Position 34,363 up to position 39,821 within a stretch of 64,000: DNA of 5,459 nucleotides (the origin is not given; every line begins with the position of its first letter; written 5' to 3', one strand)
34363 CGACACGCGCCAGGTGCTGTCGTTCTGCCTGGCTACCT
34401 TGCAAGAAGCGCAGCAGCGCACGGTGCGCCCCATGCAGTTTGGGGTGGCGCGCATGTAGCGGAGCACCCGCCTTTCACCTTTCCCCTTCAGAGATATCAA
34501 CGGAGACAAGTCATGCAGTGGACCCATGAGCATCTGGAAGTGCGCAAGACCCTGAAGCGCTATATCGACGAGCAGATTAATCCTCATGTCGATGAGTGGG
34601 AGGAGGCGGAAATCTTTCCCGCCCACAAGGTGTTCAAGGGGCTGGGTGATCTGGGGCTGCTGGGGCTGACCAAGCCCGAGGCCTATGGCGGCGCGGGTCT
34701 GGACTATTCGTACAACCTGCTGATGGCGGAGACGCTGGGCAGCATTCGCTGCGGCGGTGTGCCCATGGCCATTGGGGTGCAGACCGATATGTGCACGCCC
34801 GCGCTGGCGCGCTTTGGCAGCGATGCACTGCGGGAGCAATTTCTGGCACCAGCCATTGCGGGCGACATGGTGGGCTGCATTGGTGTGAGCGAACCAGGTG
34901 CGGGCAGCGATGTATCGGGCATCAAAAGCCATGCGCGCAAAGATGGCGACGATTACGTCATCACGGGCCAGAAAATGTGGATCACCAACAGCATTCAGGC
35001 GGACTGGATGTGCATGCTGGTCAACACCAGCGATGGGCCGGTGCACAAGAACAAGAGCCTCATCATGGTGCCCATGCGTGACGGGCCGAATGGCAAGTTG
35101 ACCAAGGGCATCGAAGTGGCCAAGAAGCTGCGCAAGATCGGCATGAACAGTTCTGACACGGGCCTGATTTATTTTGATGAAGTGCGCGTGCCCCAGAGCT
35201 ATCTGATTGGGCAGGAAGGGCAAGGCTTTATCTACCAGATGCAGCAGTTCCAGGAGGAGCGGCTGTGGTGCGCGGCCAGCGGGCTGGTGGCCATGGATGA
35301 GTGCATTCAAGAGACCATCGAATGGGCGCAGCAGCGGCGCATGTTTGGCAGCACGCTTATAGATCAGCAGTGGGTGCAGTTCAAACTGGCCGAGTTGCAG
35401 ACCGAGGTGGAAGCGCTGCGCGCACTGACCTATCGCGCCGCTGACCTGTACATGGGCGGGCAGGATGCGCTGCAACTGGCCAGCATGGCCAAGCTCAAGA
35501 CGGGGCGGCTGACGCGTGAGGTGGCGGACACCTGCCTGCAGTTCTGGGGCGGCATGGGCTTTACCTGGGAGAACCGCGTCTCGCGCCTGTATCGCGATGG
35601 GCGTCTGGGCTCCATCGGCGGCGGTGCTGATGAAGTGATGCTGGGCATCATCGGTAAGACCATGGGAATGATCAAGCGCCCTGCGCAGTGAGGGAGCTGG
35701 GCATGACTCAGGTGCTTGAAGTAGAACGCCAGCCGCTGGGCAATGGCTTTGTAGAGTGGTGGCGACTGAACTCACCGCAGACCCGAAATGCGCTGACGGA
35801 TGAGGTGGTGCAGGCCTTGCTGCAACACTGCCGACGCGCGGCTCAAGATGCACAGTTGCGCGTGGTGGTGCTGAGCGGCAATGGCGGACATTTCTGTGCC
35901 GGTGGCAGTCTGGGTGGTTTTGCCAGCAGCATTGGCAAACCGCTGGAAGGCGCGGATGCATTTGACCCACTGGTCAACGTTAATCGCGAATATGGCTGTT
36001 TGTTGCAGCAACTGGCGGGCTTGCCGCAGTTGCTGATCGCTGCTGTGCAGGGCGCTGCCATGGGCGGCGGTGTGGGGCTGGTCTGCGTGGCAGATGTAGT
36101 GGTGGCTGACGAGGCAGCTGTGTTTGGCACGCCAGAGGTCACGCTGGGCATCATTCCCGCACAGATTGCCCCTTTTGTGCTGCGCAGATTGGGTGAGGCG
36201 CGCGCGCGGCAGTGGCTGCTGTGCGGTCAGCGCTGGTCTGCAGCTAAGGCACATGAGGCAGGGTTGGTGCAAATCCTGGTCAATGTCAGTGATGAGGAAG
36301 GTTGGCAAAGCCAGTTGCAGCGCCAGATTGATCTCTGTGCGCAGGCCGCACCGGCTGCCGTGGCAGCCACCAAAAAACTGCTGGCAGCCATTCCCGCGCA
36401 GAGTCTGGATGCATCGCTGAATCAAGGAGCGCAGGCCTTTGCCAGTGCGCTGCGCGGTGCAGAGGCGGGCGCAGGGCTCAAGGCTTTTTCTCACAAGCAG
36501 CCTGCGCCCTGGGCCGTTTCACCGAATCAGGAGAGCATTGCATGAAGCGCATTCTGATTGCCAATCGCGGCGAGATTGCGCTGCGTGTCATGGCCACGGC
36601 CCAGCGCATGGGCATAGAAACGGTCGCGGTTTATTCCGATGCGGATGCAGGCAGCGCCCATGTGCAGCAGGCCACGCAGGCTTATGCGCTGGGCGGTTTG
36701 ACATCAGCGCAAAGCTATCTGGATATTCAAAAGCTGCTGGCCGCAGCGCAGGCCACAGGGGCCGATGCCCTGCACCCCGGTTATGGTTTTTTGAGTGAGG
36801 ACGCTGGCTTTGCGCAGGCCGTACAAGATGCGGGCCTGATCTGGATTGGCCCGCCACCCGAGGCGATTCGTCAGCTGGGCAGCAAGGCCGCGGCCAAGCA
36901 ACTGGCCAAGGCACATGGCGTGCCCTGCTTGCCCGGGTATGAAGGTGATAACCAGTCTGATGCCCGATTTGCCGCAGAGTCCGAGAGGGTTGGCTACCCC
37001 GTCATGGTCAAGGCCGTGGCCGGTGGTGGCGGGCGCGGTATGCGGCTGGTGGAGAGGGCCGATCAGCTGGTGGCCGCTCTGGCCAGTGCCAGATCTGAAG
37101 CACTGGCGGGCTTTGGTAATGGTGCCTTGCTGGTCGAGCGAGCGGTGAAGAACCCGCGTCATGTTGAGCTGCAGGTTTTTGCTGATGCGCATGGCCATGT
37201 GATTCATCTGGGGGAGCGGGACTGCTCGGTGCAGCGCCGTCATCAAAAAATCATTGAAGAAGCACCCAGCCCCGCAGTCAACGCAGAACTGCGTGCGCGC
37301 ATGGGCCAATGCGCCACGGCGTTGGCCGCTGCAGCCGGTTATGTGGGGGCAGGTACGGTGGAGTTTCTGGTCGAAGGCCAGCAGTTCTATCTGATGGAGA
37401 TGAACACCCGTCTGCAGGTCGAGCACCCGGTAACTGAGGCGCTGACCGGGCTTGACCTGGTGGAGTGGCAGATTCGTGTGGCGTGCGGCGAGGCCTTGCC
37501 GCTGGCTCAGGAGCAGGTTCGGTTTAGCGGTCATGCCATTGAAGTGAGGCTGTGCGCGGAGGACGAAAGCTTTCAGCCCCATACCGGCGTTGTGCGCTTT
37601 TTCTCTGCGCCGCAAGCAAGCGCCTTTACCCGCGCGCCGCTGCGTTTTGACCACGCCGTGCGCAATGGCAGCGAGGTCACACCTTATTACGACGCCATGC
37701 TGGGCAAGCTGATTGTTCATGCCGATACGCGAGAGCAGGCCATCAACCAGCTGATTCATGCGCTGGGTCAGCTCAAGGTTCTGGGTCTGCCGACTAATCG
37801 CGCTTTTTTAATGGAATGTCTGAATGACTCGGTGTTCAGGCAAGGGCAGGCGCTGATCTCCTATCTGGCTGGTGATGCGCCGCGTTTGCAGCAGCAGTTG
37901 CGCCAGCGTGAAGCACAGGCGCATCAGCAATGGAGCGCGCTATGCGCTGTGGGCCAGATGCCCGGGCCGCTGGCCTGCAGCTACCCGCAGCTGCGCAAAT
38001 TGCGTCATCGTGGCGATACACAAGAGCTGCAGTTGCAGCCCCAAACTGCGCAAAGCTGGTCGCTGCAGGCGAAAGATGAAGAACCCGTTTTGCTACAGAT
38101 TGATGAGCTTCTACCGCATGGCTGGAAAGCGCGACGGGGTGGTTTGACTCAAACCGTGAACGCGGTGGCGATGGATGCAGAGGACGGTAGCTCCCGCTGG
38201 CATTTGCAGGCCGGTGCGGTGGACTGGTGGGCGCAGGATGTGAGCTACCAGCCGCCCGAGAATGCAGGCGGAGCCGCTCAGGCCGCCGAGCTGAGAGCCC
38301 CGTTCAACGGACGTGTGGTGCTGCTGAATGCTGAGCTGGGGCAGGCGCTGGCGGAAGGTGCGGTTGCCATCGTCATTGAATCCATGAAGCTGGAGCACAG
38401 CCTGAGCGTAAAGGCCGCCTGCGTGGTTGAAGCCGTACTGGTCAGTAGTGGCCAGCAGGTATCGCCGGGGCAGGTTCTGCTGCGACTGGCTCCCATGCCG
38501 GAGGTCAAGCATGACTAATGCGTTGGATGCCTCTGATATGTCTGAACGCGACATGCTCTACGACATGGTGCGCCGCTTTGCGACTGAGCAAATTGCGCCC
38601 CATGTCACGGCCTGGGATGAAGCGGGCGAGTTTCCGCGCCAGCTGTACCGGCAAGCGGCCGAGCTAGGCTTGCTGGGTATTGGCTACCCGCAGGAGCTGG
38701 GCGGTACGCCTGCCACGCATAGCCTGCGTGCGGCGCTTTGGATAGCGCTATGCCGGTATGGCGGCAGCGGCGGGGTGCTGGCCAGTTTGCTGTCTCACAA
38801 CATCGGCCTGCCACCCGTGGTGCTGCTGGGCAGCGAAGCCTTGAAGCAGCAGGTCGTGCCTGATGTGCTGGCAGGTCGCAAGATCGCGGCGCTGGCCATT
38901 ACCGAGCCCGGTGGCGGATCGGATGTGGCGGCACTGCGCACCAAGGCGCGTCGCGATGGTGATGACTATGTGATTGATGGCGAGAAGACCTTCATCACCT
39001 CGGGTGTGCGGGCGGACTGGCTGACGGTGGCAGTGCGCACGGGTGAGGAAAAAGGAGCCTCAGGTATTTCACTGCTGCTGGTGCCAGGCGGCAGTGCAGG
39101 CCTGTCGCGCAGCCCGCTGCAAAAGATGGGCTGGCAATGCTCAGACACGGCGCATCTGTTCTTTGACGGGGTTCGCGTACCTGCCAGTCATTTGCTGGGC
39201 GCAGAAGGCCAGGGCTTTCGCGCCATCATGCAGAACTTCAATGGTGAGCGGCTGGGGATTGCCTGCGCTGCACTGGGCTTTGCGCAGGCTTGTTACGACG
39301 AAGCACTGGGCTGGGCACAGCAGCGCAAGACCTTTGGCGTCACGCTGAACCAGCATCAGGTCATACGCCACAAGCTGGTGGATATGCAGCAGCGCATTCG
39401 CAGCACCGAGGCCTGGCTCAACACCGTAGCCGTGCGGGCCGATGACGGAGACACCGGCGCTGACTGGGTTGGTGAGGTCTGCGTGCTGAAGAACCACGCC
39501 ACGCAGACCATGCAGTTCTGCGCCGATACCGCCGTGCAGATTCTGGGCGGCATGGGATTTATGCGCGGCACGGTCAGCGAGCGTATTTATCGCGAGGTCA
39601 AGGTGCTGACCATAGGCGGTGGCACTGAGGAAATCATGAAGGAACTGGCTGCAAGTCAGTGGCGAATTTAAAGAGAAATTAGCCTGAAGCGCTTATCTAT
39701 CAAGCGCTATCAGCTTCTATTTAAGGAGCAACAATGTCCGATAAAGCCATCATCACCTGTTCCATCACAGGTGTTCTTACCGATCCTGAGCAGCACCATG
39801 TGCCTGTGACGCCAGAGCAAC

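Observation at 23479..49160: Two gapless-alignable 101 bp elements bracket the 25 kb catabolic region as direct repeats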

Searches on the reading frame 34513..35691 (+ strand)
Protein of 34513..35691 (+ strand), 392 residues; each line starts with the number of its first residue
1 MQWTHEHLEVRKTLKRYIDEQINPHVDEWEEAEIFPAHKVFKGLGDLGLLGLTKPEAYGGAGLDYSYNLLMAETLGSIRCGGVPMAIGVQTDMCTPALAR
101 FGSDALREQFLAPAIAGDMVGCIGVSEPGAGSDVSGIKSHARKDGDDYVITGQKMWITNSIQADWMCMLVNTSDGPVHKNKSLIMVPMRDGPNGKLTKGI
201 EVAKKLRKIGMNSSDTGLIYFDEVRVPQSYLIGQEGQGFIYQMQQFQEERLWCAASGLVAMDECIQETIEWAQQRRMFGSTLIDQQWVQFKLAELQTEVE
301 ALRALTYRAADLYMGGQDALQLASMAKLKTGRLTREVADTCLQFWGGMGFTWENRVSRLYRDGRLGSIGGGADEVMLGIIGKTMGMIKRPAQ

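Call 90: search_protein_families(library=pfam, proteins=[window:34513-35691:+], max_evalue=0.00001)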
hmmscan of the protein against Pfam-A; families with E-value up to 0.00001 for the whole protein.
window:34513-35691:+ (392 aa): 4 families
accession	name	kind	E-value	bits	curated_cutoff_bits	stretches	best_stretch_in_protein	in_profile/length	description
PF00441.29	Acyl-CoA_dh_1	-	8.6e-45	153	22.4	1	236-384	1-149/150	Acyl-CoA dehydrogenase, C-terminal domain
PF02771.21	Acyl-CoA_dh_N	-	4.2e-30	104.9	22.9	1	4-118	1-113/113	Acyl-CoA dehydrogenase, N-terminal domain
PF02770.24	Acyl-CoA_dh_M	-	1.1e-19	70.8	33.3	1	122-224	1-97/97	Acyl-CoA dehydrogenase, middle domain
PF08028.16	Acyl-CoA_dh_2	-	3.2e-12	47.3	22.7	1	262-362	12-122/134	Acyl-CoA dehydrogenase, C-terminal domain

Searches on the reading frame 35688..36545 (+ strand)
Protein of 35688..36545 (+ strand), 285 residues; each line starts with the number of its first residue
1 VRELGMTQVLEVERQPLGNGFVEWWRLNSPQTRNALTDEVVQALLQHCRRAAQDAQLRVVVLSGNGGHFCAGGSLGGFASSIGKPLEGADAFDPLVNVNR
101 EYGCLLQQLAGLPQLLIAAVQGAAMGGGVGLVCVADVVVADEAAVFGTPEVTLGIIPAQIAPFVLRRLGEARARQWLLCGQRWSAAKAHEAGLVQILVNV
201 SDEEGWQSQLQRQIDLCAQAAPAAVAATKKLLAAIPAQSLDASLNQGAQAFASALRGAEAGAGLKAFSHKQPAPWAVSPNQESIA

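Call 90: search_protein_families(library=pfam, proteins=[window:35688-36545:+], max_evalue=0.00001)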
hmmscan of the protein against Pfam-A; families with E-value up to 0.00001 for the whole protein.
window:35688-36545:+ (285 aa): 2 families
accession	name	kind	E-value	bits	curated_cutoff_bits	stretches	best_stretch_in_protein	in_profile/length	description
PF00378.25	ECH_1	-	1.1e-39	136.7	27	1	26-276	10-249/251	Enoyl-CoA hydratase/isomerase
PF16113.10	ECH_2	-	6.3e-30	105.2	27.2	1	25-276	4-250/335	Enoyl-CoA hydratase/isomerase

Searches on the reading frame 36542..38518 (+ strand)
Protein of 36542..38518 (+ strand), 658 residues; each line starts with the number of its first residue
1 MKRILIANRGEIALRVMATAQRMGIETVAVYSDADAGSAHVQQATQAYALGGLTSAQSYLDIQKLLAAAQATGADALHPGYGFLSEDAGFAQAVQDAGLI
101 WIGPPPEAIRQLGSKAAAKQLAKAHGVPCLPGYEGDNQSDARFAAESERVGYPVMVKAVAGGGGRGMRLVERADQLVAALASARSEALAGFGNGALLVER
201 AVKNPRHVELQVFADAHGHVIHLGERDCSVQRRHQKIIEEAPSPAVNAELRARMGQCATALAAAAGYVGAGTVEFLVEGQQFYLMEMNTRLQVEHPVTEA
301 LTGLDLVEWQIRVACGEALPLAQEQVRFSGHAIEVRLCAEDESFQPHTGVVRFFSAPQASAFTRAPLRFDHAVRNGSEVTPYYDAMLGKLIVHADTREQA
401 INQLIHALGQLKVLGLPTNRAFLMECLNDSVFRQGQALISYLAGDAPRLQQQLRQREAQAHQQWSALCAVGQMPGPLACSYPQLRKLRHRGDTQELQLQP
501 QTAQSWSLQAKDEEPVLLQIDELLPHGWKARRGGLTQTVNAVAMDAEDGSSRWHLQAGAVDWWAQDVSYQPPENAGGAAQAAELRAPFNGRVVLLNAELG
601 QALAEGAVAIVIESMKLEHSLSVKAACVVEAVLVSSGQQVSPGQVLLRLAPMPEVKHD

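Call 90: search_protein_families(library=pfam, proteins=[window:36542-38518:+], max_evalue=0.00001)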
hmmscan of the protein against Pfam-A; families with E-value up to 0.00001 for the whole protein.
window:36542-38518:+ (658 aa): 7 families
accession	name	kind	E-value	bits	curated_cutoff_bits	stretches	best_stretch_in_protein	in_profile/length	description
PF02786.22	CPSase_L_D2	-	3.4e-70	236.3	19.8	1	115-320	2-209/211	Carbamoyl-phosphate synthase L chain, ATP binding domain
PF00289.28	Biotin_carb_N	-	5.3e-43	146.4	25.5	1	2-109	3-110/110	Biotin carboxylase, N-terminal domain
PF02785.25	Biotin_carb_C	-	6.8e-26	90.9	32.4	1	334-442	1-106/108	Biotin carboxylase C-terminal domain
PF02222.28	ATP-grasp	-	1.3e-09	38.4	27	1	123-290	4-162/179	ATP-grasp domain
PF00364.28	Biotin_lipoyl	-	4.3e-08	33.3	22.1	1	585-649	4-73/73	Biotin-requiring enzyme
PF07478.18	Dala_Dala_lig_C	-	1.8e-07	31.3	24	1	138-289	23-174/204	D-ala D-ala ligase C-terminus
PF13533.13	Biotin_lipoyl_2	-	6.7e-06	26.2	29.8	0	625-649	7-31/32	Biotin-lipoyl like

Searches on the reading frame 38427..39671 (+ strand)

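Call 90: search_protein_families(library=pfam, proteins=[window:38427-39671:+], max_evalue=0.00001)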
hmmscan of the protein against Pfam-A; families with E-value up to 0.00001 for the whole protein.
window:38427-39671:+ (414 aa): 4 families
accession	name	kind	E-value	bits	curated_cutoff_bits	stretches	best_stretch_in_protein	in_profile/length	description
PF00441.29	Acyl-CoA_dh_1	-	1.1e-43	149.4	22.4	1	261-409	1-146/150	Acyl-CoA dehydrogenase, C-terminal domain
PF02771.21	Acyl-CoA_dh_N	-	1.9e-25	89.9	22.9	1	40-150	3-112/113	Acyl-CoA dehydrogenase, N-terminal domain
PF02770.24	Acyl-CoA_dh_M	-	5.5e-23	81.4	33.3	1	155-249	1-97/97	Acyl-CoA dehydrogenase, middle domain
PF08028.16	Acyl-CoA_dh_2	-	1.8e-14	54.6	22.7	1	276-395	1-127/134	Acyl-CoA dehydrogenase, C-terminal domain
